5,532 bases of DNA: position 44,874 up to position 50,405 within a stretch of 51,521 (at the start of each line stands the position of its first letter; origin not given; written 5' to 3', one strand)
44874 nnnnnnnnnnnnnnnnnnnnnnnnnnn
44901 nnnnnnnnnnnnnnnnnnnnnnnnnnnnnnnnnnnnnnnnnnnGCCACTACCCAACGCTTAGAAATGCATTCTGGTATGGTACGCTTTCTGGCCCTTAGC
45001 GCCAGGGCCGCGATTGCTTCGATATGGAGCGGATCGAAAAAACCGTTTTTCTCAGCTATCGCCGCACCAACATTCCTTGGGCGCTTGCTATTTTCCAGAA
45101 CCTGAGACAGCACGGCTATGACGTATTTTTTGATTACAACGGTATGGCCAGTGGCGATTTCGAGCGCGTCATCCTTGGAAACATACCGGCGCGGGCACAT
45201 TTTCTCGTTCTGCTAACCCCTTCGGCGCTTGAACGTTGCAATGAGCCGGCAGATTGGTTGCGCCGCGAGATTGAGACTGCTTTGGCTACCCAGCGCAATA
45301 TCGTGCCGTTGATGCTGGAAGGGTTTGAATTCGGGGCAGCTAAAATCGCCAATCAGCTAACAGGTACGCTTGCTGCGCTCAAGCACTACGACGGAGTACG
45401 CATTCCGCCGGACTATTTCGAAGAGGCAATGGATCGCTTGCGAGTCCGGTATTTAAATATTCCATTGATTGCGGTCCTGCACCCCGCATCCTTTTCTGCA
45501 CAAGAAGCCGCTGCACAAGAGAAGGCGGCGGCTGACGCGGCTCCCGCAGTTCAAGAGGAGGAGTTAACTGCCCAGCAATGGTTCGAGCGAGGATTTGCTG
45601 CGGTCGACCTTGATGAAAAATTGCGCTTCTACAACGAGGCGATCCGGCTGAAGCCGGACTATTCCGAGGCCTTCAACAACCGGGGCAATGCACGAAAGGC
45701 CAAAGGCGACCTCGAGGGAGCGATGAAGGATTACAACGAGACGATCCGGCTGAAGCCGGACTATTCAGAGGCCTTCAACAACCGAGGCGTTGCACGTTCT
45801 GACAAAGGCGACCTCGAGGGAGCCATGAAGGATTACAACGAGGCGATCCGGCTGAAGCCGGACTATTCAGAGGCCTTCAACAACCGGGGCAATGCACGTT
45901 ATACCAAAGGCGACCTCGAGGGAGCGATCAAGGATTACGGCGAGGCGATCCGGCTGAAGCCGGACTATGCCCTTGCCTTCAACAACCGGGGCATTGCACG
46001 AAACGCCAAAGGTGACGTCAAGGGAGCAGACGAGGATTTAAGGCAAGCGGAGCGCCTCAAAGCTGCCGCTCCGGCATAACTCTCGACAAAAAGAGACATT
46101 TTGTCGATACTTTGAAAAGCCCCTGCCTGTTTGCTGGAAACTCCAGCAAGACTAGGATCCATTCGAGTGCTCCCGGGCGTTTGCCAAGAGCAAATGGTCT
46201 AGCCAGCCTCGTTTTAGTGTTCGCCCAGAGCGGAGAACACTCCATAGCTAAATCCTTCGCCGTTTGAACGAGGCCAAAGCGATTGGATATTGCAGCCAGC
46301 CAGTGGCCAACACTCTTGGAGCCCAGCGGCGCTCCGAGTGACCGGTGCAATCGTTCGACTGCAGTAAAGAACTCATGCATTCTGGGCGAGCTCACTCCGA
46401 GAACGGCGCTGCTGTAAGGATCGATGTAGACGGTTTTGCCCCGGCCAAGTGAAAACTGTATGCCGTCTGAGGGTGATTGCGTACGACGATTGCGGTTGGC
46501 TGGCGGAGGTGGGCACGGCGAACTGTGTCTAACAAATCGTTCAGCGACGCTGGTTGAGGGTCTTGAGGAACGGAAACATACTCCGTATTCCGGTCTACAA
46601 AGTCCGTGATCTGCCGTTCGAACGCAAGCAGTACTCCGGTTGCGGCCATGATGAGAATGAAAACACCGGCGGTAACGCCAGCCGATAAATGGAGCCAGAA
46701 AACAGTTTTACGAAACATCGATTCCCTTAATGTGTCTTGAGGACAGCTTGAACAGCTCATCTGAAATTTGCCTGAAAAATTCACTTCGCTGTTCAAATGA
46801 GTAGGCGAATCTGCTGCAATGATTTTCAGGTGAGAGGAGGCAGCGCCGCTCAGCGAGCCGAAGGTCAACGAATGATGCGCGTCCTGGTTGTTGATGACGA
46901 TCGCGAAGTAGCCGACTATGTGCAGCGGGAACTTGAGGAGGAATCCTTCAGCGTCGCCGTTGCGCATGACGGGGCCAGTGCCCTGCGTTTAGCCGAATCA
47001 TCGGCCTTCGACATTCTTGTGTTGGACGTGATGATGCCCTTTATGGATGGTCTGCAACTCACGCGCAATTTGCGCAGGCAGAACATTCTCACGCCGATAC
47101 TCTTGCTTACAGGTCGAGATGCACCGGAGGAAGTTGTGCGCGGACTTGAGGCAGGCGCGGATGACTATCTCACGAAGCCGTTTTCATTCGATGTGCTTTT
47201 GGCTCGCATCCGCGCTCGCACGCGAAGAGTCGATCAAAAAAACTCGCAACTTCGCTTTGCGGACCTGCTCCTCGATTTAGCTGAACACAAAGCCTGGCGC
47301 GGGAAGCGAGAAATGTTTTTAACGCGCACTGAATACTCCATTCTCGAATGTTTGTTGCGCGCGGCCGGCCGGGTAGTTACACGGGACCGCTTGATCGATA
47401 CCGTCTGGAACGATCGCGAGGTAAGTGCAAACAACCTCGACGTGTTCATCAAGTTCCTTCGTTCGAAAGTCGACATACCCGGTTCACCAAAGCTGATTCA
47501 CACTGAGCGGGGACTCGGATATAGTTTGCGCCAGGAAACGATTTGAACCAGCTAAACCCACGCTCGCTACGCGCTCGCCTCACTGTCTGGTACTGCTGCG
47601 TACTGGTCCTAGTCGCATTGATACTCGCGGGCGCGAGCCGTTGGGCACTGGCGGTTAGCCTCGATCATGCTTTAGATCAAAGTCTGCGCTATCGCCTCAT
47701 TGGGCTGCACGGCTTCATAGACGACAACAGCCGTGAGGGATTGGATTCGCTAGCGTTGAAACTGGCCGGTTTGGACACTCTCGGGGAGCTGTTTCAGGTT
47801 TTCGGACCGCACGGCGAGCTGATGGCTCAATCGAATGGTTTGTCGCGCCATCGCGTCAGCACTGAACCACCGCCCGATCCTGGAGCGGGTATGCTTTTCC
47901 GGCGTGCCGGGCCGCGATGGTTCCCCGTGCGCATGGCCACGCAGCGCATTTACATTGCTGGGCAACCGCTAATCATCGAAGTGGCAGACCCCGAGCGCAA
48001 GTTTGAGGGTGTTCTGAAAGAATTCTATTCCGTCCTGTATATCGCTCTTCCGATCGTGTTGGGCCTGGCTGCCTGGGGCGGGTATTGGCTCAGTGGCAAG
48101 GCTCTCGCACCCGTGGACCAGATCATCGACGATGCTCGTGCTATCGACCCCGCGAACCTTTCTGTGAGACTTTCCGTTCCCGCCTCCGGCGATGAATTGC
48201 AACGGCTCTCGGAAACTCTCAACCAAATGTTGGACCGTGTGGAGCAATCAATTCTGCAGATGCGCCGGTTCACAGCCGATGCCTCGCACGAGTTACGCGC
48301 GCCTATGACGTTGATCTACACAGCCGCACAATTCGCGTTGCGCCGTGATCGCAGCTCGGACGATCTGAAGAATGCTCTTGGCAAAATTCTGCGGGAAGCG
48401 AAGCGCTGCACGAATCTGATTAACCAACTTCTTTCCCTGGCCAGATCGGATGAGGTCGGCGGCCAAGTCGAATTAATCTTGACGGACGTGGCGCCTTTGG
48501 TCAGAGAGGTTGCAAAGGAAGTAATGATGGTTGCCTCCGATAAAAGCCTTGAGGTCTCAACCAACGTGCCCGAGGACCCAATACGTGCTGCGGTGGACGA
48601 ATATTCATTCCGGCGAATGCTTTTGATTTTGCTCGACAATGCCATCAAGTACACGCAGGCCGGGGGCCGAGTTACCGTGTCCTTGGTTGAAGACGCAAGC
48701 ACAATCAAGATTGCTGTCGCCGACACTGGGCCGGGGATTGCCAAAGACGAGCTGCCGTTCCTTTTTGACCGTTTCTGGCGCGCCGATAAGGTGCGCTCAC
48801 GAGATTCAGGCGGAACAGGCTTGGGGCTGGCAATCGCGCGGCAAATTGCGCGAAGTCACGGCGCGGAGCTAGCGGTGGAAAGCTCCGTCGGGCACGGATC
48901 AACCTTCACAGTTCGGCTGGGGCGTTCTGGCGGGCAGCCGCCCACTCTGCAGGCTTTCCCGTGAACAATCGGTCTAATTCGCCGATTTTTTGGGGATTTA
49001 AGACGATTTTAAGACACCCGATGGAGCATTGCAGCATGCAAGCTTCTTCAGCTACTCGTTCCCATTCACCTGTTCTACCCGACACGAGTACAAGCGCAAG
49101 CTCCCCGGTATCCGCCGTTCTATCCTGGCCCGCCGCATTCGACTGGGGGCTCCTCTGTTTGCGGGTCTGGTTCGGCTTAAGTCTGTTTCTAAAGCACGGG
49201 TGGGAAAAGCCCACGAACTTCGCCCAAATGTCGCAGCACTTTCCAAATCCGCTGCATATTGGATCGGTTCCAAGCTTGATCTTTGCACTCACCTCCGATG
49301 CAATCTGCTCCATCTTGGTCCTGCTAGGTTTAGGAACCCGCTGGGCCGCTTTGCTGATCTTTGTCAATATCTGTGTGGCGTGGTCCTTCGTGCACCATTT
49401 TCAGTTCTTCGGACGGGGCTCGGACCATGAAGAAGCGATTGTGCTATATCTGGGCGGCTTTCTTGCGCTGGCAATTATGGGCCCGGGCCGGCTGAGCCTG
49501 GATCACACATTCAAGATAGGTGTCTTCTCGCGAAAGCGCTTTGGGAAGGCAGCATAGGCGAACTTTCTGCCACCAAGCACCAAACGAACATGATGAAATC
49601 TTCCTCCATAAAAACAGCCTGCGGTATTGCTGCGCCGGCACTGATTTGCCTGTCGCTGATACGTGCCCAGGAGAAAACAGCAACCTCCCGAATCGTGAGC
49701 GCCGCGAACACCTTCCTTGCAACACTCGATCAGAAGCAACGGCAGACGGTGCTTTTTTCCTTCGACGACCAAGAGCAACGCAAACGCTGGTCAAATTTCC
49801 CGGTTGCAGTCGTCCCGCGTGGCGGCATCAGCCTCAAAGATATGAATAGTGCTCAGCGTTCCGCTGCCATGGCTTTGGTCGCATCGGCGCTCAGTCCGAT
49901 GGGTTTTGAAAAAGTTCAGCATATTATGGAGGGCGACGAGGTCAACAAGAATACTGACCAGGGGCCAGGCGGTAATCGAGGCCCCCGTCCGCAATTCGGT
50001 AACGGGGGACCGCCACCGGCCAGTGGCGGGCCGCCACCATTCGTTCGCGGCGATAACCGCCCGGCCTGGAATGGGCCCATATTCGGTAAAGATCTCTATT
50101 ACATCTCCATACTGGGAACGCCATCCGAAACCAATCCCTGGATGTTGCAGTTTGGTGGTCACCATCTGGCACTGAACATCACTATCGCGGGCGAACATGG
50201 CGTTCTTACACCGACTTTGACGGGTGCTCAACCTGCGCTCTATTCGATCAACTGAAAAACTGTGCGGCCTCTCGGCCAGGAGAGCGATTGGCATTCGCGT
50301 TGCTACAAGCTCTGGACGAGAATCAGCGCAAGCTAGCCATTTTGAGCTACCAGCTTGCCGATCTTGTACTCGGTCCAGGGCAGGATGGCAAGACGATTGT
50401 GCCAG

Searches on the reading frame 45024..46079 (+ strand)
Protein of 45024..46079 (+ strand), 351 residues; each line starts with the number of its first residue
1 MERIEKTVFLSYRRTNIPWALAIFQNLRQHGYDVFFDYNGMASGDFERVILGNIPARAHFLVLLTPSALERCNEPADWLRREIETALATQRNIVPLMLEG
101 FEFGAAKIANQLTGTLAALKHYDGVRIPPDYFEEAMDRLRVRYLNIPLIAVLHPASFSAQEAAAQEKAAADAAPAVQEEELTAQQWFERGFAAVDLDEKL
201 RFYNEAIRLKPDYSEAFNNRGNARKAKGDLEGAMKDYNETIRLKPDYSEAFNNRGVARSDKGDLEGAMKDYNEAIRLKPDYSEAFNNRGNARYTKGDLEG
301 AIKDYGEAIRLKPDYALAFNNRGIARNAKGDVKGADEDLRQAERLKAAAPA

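Call 3: search_protein_families(library=pfam, proteins=[window:45024-46079:+], max_evalue=1)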
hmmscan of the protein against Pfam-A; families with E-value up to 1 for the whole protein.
window:45024-46079:+ (351 aa): 18 families
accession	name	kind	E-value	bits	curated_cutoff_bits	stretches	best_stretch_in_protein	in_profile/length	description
PF13414.12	TPR_11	-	6.1e-35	119.1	26.8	4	289-326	1-38/42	TPR repeat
PF00515.34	TPR_1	-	3.4e-28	96.7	27.8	3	283-315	2-34/34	Tetratricopeptide repeat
PF07719.23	TPR_2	-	5.7e-21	73.3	27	3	283-315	2-34/34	Tetratricopeptide repeat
PF13431.12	TPR_17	-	2.4e-18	65.3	24.4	4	202-233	1-32/34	Tetratricopeptide repeat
PF13181.12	TPR_8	-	4.3e-18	64.3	25.7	3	249-281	2-34/34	Tetratricopeptide repeat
PF13676.11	TIR_2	-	1.2e-13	52.1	28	1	8-102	1-93/122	TIR domain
PF13432.12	TPR_16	-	1e-11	45.5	32.7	3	220-281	3-64/65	Tetratricopeptide repeat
PF13371.12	TPR_9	-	1.9e-10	41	35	4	262-314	9-61/73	Tetratricopeptide repeat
PF01239.28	PPTA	-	5e-07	29.5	29.5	0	198-221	3-26/32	Protein prenyltransferase alpha subunit repeat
PF13424.12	TPR_12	-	2e-06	28.3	30.1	3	250-312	5-75/77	Tetratricopeptide repeat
PF13428.12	TPR_14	-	3.2e-06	27.7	23.5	0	261-288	14-41/44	Tetratricopeptide repeat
PF12569.14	NatA_aux_su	-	0.0037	16.7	33.3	1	195-240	207-252/515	N-terminal acetyltransferase A, auxiliary subunit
PF24705.1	DUF7668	-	0.02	15.8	27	0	280-317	8-48/100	Domain of unknown function (DUF7668)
PF12320.13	SbcD_C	-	0.049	14.5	24.4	1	132-193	36-92/94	Type 5 capsule protein repressor C-terminal domain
PF10373.15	EST1_DNA_bind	-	0.061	13.3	22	0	200-221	2-23/282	Est1 DNA/RNA binding domain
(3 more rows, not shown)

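Call 4: search_protein_families(library=ncbifam, proteins=[window:45024-46079:+], max_evalue=1)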
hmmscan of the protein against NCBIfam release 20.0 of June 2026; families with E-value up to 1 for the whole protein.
window:45024-46079:+ (351 aa): 23 families
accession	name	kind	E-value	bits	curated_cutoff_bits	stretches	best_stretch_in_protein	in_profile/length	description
NF033762.1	social_mot_Tgl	equivalog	1.7e-15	57.1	225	1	195-337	46-191/252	social motility TPR repeat lipoprotein Tgl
NF008391.2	PRK11189.1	equivalog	5e-15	55.8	250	2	267-341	84-158/297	lipoprotein NlpI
TIGR00990.1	3a0801s09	subfamily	5.1e-13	48.5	757.25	1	153-343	276-460/615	mitochondrial import receptor subunit TOM70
NF033920.0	C39_PA2778_fam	equivalog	7.2e-12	45.3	150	2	266-346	174-254/255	PA2778 family cysteine peptidase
TIGR02521.1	type_IV_pilW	equivalog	3.3e-11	43.2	154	1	227-347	44-166/234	type IV pilus biogenesis/stability protein PilW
TIGR02917.1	PEP_TPR_lipo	equivalog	3.3e-11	41.8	312.2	1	191-343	170-322/899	XrtA/PEP-CTERM system TPR-repeat protein PrsT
NF002725.1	PRK02603.1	equivalog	5.9e-10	39.4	143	2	255-345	42-135/173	photosystem I assembly protein Ycf3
NF040959.1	MamA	equivalog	9.3e-10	38.3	200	1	197-345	54-202/204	magnetosome protein MamA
NF058526.1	Thoeris_type3_ThcB4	equivalog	4.3e-09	35.7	220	1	3-97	125-216/375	Thoeris type III anti-phage system protein ThcB4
TIGR04510.1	mod_pep_cyc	subfamily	1.7e-08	33.5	400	2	288-348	404-464/814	putative peptide modification system cyclase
NF033758.1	gliding_GltE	equivalog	3.9e-08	32.7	225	3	249-289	291-331/411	adventurous gliding motility TPR repeat lipoprotein GltE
NF047507.1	TPR_BatC_Lepto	exception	4.6e-06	26.3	175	1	216-253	98-135/214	TPR repeat-containing protein BatC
NF007302.0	PRK09782.1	equivalog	5.6e-05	21.3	1223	2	261-344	592-674/990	phage receptor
NF047371.1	FlcA_CTERM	equivalog_domain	0.00017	20.2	300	1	207-310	431-535/646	periplasmic flagellar collar protein FlcA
NF047558.1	TPR_END_plus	domain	0.0003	20.7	32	0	253-286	4-37/56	TPR end-of-group domain-containing protein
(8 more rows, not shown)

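Call 5: search_protein_families(library=padloc, proteins=[window:45024-46079:+], max_evalue=1)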
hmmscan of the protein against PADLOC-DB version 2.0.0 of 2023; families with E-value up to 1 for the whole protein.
window:45024-46079:+ (351 aa): 6 families
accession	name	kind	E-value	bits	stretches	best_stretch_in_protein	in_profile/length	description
PDLC02012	SAVED5--SAVED_TIR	-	5.2e-05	20.5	1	7-65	15-74/404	-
PDLC00434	ThsB1|ThsB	-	0.00034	17.8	1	3-97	136-227/396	TIR-like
PDLC02421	Aga_TIR-PNTD1-PNTD2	-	0.00054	17.2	1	26-103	25-105/430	Class I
PDLC01101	PrimPol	-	0.002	14.9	1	265-321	50-106/490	adaptation polymerase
PDLC02403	Aga_TIR-PNTD1-PNTD2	-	0.0051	13.9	1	26-102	24-103/443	Class I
PDLC05063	PDC-S67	-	0.01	13.3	0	196-220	111-135/203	-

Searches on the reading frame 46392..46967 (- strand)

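Call 79: search_protein_families(library=pfam, proteins=[window:46392-46967:-], max_evalue=0.00001)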
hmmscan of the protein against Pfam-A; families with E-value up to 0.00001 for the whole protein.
window:46392-46967:- (191 aa): 1 family
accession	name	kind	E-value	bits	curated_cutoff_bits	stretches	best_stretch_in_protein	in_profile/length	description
PF03929.21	PepSY_TM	-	2e-11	44.7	28.8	1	90-171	1-76/295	PepSY-associated TM region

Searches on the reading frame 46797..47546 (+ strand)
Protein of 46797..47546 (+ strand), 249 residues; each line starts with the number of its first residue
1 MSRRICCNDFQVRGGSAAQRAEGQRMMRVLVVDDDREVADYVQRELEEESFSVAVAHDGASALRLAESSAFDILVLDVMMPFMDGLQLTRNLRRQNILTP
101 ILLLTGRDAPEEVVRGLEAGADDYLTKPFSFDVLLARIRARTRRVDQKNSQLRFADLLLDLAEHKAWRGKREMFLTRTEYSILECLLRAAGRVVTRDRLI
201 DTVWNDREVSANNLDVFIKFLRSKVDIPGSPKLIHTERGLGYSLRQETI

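Call 79: search_protein_families(library=pfam, proteins=[window:46797-47546:+], max_evalue=0.00001)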
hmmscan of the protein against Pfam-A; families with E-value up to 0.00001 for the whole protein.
window:46797-47546:+ (249 aa): 2 families
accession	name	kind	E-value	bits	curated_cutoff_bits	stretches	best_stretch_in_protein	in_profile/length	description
PF00072.30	Response_reg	-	3e-31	108.3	30.2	1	29-139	1-111/111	Response regulator receiver domain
PF00486.34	Trans_reg_C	-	2.2e-21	76.1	26.2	1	172-244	3-77/77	Transcriptional regulatory protein, C terminal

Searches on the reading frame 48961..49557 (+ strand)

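Call 79: search_protein_families(library=pfam, proteins=[window:48961-49557:+], max_evalue=0.00001)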
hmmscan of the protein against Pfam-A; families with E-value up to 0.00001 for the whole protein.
window:48961-49557:+ (198 aa): 1 family
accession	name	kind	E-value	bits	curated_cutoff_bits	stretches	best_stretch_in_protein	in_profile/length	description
PF07681.17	DoxX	-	5.4e-15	56.2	23.6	1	63-146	1-85/85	DoxX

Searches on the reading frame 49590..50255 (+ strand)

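Call 79: search_protein_families(library=pfam, proteins=[window:49590-50255:+], max_evalue=0.00001)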
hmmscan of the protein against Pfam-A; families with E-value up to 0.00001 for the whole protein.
window:49590-50255:+ (221 aa): 1 family
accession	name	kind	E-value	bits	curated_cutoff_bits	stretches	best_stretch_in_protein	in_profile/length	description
PF12006.13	DUF3500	-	3.8e-42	145.3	27.2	1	29-217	2-141/297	Protein of unknown function (DUF3500)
